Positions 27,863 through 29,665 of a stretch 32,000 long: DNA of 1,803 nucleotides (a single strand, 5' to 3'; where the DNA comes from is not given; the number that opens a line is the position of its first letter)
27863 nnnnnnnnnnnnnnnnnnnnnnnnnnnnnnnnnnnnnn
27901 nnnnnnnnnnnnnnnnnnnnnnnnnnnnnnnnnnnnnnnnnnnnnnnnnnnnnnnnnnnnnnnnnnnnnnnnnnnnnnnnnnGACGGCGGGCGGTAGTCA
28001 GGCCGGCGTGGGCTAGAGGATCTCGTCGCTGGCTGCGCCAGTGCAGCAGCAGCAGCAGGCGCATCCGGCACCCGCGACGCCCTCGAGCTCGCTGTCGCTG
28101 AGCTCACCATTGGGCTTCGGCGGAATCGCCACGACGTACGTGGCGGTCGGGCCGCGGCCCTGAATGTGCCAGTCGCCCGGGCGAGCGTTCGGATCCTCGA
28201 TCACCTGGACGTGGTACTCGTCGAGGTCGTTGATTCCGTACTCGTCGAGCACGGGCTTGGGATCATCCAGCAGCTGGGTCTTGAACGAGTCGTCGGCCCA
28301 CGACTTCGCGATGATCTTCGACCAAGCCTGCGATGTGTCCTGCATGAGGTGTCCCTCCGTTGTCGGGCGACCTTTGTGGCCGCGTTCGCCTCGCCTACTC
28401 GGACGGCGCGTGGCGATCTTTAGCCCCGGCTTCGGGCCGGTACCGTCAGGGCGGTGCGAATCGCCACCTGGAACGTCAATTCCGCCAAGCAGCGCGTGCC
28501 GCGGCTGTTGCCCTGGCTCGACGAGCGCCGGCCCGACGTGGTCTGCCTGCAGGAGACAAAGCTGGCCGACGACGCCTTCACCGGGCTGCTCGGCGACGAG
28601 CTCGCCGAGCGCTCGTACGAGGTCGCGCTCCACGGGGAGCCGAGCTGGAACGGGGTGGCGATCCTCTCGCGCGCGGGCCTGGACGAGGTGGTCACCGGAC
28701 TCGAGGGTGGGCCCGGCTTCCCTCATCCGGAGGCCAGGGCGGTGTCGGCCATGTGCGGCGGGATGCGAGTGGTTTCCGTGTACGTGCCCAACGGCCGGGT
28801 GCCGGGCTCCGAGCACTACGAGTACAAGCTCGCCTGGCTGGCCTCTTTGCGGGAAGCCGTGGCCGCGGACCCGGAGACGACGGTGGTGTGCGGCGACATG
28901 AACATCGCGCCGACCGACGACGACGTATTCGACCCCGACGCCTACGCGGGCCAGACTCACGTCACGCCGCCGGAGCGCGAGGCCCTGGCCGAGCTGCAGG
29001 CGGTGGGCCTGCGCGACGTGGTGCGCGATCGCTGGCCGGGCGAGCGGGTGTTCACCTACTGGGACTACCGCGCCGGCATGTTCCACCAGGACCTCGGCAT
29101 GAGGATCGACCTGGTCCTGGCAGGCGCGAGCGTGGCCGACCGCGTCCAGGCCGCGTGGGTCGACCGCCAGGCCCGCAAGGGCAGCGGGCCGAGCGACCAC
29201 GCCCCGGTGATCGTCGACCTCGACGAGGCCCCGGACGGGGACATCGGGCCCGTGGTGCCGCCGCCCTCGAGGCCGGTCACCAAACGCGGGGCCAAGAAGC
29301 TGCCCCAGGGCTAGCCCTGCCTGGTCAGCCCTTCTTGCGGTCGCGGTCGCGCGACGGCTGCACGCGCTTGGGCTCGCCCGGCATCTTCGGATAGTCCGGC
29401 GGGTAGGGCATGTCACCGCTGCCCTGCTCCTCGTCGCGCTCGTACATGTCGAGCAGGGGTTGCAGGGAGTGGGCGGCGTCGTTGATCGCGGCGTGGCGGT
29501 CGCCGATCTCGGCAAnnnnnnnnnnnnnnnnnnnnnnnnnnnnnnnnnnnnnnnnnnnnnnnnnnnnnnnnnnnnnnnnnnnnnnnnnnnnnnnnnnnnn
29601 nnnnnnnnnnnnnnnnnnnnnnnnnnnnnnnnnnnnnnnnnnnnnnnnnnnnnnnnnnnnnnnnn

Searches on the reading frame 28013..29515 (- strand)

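Call 9: search_protein_families(library=ncbifam, proteins=[window:28013-29515:-], max_evalue=0.01)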
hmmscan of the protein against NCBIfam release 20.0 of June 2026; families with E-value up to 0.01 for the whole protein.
window:28013-29515:- (500 aa): 4 families
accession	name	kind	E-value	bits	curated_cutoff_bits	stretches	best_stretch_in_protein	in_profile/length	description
TIGR03793.1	leader_NHLP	domain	5.9e-13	48.5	50.9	1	397-482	5-76/77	NHLP leader peptide family RiPP precursor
TIGR01323.1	nitrile_alph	equivalog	1.4e-05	24.7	249.85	1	398-442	41-85/189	nitrile hydratase subunit alpha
TIGR04351.1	TOMM_nitrile_2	subfamily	4.1e-05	23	65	1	400-428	4-32/48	TIGR04351 family putative TOMM peptide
TIGR03795.1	RNP_Burkhold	subfamily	0.004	17.5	41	1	399-426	18-45/114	BMA_0021/BMA_0022 family TOMM bacteriocin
